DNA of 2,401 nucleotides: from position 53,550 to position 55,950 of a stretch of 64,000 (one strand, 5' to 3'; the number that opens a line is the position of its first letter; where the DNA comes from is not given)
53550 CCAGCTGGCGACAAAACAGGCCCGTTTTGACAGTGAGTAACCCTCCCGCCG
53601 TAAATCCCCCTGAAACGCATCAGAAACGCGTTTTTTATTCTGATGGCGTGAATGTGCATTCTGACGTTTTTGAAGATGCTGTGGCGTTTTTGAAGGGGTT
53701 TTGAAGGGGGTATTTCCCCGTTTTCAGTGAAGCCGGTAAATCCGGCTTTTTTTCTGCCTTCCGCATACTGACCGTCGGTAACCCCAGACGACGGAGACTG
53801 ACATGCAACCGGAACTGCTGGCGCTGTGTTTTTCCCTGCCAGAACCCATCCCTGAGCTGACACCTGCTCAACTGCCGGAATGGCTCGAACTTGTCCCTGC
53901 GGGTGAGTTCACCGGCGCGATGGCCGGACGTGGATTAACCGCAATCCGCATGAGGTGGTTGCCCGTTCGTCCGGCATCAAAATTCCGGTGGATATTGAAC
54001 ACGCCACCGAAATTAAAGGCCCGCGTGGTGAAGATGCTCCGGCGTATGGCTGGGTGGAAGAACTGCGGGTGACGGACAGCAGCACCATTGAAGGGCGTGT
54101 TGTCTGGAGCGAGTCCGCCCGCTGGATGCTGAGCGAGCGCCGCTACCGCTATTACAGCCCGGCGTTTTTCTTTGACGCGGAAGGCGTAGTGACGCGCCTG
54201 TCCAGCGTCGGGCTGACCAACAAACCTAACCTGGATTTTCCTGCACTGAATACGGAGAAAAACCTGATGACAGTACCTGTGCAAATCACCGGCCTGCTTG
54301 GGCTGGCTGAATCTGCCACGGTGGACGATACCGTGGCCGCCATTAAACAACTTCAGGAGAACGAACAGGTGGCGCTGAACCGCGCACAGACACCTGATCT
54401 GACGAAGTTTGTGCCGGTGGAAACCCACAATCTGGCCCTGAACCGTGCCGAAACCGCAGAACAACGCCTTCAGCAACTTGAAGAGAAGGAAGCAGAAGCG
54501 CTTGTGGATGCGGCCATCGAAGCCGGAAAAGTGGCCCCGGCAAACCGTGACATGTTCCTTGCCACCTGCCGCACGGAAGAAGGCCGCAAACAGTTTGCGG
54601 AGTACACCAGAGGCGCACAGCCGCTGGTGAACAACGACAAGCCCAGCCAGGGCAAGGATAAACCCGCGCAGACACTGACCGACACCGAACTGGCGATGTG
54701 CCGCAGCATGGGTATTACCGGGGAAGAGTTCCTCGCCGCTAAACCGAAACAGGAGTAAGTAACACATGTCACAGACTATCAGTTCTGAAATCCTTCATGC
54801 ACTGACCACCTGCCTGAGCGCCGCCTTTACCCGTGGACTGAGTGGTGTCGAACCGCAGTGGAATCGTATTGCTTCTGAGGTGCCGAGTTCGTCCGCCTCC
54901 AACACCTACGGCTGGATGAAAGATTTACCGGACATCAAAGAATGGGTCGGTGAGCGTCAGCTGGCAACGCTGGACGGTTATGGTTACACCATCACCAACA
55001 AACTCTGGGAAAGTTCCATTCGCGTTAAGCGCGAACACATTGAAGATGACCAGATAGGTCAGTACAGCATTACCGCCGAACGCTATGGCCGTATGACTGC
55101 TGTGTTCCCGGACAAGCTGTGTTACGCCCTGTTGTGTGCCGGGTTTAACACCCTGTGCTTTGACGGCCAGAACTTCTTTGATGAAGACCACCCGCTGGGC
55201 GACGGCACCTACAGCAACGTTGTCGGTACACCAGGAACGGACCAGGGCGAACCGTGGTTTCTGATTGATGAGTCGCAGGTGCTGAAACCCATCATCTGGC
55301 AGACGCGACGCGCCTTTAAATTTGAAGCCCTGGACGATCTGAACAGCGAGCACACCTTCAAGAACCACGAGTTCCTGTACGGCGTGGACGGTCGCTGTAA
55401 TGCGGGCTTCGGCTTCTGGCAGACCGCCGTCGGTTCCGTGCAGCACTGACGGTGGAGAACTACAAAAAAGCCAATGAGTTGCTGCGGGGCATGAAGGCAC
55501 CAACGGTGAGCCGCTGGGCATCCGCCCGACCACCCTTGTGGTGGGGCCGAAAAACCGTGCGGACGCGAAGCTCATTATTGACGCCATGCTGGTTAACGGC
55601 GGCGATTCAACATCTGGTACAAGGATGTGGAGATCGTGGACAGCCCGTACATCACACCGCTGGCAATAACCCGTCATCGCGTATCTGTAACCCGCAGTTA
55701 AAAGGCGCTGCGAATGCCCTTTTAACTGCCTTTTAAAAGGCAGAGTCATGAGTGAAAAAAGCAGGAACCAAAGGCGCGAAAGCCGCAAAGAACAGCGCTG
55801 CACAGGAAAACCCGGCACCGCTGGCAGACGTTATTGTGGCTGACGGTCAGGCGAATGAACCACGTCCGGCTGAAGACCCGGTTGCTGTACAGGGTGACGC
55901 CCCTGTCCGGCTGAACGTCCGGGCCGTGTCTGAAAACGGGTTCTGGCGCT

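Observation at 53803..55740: Mu-like head protease/scaffold and major head genes carry three 1-bp frameshifts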

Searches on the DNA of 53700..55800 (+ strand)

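Call 3: search_dna_similar(query=window:53700-55800:+, collection=ecoli_genomes, mode=near, max_rows=30)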
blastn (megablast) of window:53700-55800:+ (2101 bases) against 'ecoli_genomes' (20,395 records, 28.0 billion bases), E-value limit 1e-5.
Records with a match: 47; places in all: 53; records where one place covers at least 80% of the query: 45.
Genomes with a match: 47 of 5426; with a place that covers at least 80% of the query: 45. Places per genome that has any: lowest 1, median 1, highest 3. On chromosomes: 53 places; on plasmids: 0.
Best place of each record, by identity: 95-99% 5; 90-95% 40; 80-90% 2.
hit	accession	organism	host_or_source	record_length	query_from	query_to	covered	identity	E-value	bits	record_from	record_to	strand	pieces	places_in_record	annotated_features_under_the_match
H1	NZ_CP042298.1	Escherichia coli strain RM9088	crow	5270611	1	2099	100%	96.5%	0e+0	3474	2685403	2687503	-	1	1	phage protease | Mu-like prophage major head subunit gpT family protein | hypothetical protein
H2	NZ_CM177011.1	Escherichia coli strain VL40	Homo sapiens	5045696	1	2101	100%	96.2%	0e+0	3437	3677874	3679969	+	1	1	phage protease | Mu-like prophage major head subunit gpT family protein | hypothetical protein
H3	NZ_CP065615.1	Escherichia coli strain FDAARGOS_943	missing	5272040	1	2101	100%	96.2%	0e+0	3432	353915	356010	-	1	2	phage protease | Mu-like prophage major head subunit gpT family protein | hypothetical protein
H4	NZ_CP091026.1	Escherichia coli strain STEC383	pig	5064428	1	2099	100%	96.1%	0e+0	3408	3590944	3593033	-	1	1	phage protease | Mu-like prophage major head subunit gpT family protein | hypothetical protein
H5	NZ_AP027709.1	Escherichia coli strain PSS-15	Homo sapiens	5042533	1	2099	100%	95.5%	0e+0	3350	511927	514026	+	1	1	phage protease | Mu-like prophage major head subunit gpT family protein | hypothetical protein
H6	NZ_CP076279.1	Escherichia coli strain SA53-3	Bubalus bubalis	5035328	1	2101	100%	94.1%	0e+0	3190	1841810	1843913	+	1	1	phage protease | Mu-like prophage major head subunit gpT family protein | hypothetical protein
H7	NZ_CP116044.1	Escherichia coli strain STEC1575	Homo sapiens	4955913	1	2101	100%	93.8%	0e+0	3164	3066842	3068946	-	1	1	phage protease | Mu-like prophage major head subunit gpT family protein | hypothetical protein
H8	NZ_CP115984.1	Escherichia coli strain NCCP 13717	Homo sapiens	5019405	1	2099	100%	92.9%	0e+0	3049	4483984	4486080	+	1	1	phage protease | Mu-like prophage major head subunit gpT family protein | HI1506-related protein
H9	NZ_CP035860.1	Escherichia coli strain TD225-C4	Homo sapiens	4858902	1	2099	100%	92.9%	0e+0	3044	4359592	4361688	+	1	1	phage protease | Mu-like prophage major head subunit gpT family protein | hypothetical protein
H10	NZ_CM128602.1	Escherichia coli strain E300082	Homo sapiens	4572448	1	2099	100%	92.8%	0e+0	3038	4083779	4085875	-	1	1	phage protease | Mu-like prophage major head subunit gpT family protein | hypothetical protein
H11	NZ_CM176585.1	Escherichia coli strain cS51a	Homo sapiens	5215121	1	2099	100%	92.8%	0e+0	3033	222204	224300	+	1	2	phage protease | Mu-like prophage major head subunit gpT family protein | HI1506-related protein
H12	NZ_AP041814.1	Escherichia coli O166:H15 strain JNE21-009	Homo sapiens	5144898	1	2099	100%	92.7%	0e+0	3022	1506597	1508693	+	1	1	phage protease | Mu-like prophage major head subunit gpT family protein | hypothetical protein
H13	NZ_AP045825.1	Escherichia coli strain 23CRST050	Homo sapiens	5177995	1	2099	100%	92.7%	0e+0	3022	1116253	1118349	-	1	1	phage protease | Mu-like prophage major head subunit gpT family protein | HI1506-related protein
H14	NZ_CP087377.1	Escherichia coli strain RIVM_C019217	Homo sapiens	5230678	1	2099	100%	92.6%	0e+0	3011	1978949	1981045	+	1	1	phage protease | Mu-like prophage major head subunit gpT family protein | hypothetical protein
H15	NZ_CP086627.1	Escherichia coli strain RIVM_C036569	Homo sapiens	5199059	1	2099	100%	92.6%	0e+0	3011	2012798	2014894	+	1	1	phage protease | Mu-like prophage major head subunit gpT family protein | hypothetical protein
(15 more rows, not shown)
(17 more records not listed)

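Call 4: search_dna_similar(query=window:53700-55800:+, collection=phages, mode=near, max_rows=30)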
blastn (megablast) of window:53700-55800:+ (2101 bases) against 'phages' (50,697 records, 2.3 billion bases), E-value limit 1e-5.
No match.

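Call 5: get_annotated_region(hit=H1, flank=6000)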
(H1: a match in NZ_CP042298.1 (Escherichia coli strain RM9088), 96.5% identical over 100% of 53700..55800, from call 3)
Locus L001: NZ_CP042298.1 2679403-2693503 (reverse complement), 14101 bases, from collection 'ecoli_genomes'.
description: Escherichia coli strain RM9088 chromosome, complete genome
organism: Escherichia coli strain RM9088 (NCBI taxid 562)
replicon: chromosome; assembly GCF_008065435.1
host: crow; source: cloacal swab; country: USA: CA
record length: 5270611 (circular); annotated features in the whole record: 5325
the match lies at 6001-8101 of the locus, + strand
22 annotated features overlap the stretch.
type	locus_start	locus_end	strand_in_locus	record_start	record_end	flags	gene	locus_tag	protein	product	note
CDS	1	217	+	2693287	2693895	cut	-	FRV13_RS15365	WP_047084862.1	hypothetical protein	-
CDS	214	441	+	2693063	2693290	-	-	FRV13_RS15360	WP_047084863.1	TraR/DksA C4-type zinc finger protein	-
CDS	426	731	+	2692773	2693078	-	-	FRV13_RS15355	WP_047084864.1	DUF2730 family protein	-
CDS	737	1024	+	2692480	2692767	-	-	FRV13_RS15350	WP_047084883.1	VpaChn25_0724 family phage protein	-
CDS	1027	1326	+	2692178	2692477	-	-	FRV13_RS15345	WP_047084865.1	hypothetical protein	-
CDS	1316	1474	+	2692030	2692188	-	-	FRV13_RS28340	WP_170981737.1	hypothetical protein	-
CDS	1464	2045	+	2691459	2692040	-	-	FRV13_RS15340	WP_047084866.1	DUF3486 family protein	-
CDS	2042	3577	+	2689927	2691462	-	-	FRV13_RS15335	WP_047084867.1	terminase large subunit domain-containing protein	-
CDS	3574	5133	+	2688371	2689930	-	-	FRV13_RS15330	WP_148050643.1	DUF935 domain-containing protein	-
CDS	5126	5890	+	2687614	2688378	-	-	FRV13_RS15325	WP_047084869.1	phage head morphogenesis protein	-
CDS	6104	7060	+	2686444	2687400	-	-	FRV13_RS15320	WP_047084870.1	phage protease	-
CDS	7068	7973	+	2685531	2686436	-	-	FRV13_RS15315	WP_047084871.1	Mu-like prophage major head subunit gpT family protein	-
CDS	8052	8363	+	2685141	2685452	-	-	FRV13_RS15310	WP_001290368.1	hypothetical protein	-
CDS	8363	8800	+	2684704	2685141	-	-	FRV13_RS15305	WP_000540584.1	gp436 family protein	-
CDS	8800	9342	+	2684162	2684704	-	-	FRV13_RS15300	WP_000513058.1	phage virion morphogenesis protein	-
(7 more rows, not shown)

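Call 6: get_annotated_region(hit=H2, flank=1500)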
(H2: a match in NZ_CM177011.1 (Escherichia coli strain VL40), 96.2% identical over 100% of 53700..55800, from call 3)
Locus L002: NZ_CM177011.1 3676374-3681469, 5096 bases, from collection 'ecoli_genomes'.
description: Escherichia coli strain VL40 chromosome, whole genome shotgun sequence
organism: Escherichia coli strain VL40 (NCBI taxid 562)
replicon: chromosome; assembly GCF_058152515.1
host: Homo sapiens; source: stool; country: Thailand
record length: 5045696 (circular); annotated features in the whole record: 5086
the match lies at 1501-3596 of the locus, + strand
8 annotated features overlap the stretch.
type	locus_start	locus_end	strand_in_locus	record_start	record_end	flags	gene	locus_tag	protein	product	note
CDS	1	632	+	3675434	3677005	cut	-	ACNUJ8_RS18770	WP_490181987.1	DUF935 domain-containing protein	-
CDS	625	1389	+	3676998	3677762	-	-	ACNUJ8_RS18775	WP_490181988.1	phage head morphogenesis protein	-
CDS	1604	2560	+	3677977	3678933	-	-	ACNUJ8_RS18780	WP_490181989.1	phage protease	-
CDS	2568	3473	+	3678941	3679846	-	-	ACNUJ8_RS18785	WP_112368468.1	Mu-like prophage major head subunit gpT family protein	-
CDS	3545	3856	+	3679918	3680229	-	-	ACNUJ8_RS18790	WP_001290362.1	hypothetical protein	-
CDS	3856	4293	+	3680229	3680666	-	-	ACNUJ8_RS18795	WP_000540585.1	gp436 family protein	-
CDS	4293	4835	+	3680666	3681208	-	-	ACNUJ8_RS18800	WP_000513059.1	phage virion morphogenesis protein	-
CDS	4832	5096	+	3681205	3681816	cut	-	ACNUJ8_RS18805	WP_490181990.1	hypothetical protein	-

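Call 7: get_annotated_region(hit=H6, flank=1500)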
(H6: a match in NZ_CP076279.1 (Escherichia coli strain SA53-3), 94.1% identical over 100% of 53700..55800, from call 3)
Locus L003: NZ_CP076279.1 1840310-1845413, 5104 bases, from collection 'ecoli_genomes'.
description: Escherichia coli strain SA53-3 chromosome, complete genome
organism: Escherichia coli strain SA53-3 (NCBI taxid 562)
replicon: chromosome; assembly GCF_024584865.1
host: Bubalus bubalis; source: missing; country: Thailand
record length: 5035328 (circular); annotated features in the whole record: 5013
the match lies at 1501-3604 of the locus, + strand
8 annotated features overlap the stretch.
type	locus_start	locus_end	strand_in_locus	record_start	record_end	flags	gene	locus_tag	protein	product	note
CDS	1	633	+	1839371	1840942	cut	-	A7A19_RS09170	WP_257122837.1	DUF935 domain-containing protein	-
CDS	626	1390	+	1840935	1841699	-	-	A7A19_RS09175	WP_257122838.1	phage head morphogenesis protein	-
CDS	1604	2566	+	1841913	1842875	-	-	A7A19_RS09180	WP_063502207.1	phage protease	-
CDS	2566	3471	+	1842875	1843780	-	-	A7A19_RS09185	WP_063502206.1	Mu-like prophage major head subunit gpT family protein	-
CDS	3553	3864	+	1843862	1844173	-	-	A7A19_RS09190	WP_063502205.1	hypothetical protein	-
CDS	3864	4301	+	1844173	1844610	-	-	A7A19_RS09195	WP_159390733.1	gp436 family protein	-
CDS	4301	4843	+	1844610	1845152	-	-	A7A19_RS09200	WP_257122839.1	phage virion morphogenesis protein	-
CDS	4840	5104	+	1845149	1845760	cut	-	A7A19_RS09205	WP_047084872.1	hypothetical protein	-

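Call 17: search_dna_similar(query=window:53700-55800:+, collection=plasmids, mode=near, max_rows=12)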
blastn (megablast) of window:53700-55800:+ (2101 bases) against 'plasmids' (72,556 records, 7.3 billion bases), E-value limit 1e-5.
Records with a match: 1; places in all: 1; records where one place covers at least 80% of the query: 0.
Best place of each record, by identity: 60-80% 1.
By first word of the organism name: Klebsiella 1.
By predicted mobility (MOB-suite, as given by PLSDB): conjugative 1.
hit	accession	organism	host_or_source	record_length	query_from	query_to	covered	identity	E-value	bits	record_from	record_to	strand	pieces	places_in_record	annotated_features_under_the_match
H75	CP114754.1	Klebsiella pneumoniae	Homo sapiens,Rectal swab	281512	981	1959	47%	74.7%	1e-109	405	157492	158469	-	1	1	Mu-like prophage major head subunit gpT family protein | peptidase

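Call 48: search_dna_similar(query=window:55400-55790:+, collection=ecoli_genomes, mode=distant, max_rows=10)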
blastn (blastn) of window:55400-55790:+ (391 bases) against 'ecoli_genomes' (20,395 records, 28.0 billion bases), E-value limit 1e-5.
Records with a match: 47; places in all: 53; records where one place covers at least 80% of the query: 44.
Genomes with a match: 47 of 5426; with a place that covers at least 80% of the query: 44. Places per genome that has any: lowest 1, median 1, highest 3. On chromosomes: 53 places; on plasmids: 0.
Best place of each record, by identity: 95-99% 1; 90-95% 41; 80-90% 5.
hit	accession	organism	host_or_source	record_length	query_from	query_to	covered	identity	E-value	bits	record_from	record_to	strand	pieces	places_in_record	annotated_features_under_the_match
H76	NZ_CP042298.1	Escherichia coli strain RM9088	crow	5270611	1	391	100%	96.5%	6e-176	625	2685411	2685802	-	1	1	Mu-like prophage major head subunit gpT family protein | hypothetical protein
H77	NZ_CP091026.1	Escherichia coli strain STEC383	pig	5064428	1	391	100%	94.7%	2e-168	600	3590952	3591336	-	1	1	Mu-like prophage major head subunit gpT family protein | hypothetical protein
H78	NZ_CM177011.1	Escherichia coli strain VL40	Homo sapiens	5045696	1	391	100%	94.7%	2e-168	600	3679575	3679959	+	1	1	Mu-like prophage major head subunit gpT family protein | hypothetical protein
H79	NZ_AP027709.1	Escherichia coli strain PSS-15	Homo sapiens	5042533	1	391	100%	94.4%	4e-165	589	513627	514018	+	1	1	Mu-like prophage major head subunit gpT family protein | hypothetical protein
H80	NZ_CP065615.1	Escherichia coli strain FDAARGOS_943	missing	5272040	1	391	100%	94.2%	1e-165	591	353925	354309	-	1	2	Mu-like prophage major head subunit gpT family protein | hypothetical protein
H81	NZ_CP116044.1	Escherichia coli strain STEC1575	Homo sapiens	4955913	1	391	100%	93.0%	5e-158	565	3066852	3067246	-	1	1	Mu-like prophage major head subunit gpT family protein | hypothetical protein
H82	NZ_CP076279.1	Escherichia coli strain SA53-3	Bubalus bubalis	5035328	1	391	100%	92.7%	2e-156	561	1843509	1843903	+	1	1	Mu-like prophage major head subunit gpT family protein | hypothetical protein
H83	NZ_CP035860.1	Escherichia coli strain TD225-C4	Homo sapiens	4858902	1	391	100%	91.4%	8e-149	535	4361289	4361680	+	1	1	Mu-like prophage major head subunit gpT family protein | hypothetical protein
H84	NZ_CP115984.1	Escherichia coli strain NCCP 13717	Homo sapiens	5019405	1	391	100%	91.4%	8e-149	535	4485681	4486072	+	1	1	Mu-like prophage major head subunit gpT family protein | HI1506-related protein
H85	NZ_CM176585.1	Escherichia coli strain cS51a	Homo sapiens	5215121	1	391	100%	91.4%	8e-149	535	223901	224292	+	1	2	Mu-like prophage major head subunit gpT family protein | HI1506-related protein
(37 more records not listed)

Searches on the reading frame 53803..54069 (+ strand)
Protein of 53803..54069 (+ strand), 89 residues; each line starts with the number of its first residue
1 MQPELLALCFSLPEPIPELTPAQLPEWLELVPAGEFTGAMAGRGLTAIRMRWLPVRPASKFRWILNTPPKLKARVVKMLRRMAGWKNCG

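Call 26: find_encoding_contigs(protein=window:53803-54069:+, flank=10000, max_places=10)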
Protein window:53803-54069:+ (89 aa): no gene with exactly this product is on record in the collection.

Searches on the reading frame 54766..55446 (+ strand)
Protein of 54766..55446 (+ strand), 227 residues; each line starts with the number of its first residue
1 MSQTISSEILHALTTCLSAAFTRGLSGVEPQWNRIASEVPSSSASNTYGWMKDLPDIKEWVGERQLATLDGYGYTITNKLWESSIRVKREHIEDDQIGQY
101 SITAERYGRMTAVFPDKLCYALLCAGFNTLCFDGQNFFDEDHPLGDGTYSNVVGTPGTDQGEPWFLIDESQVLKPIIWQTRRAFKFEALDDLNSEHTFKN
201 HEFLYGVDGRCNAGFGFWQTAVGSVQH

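Call 25: find_encoding_contigs(protein=window:54766-55446:+, flank=10000, max_places=10)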
Protein window:54766-55446:+ (227 aa): no gene with exactly this product is on record in the collection.

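Call 40: profile_search(protein=window:54766-55446:+)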
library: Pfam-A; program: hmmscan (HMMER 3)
A. the first sequence (227 residues): domains with independent E <= 10: 2; with E <= 0.001: 1
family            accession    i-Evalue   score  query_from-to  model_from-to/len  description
Mu-like_gpT       PF10124.15    3.6e-87   292.8      10-226         1-218/289  Mu-like prophage major head subunit gpT
Phage_capsid_4    PF25209.1       0.016    15.9      27-129        25-122/262  Phage capsid protein
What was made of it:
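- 54766..55669 (+): Mu-like gene T (major head subunit). It is 904 nt here and 906 nt (301 aa) in sister assemblies. Aa 1-224 are at 54766-55437, aa 225-244 at 55437-55496 (second frame), aa 245-282 at 55496-55609 (third frame), and aa 283-298 at 55609-55656 (back in the first frame). The ancestral stop TAA at 55667-69 is no longer in frame. PF10124, E 3.6e-87, model 1-218/289 (call 40).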
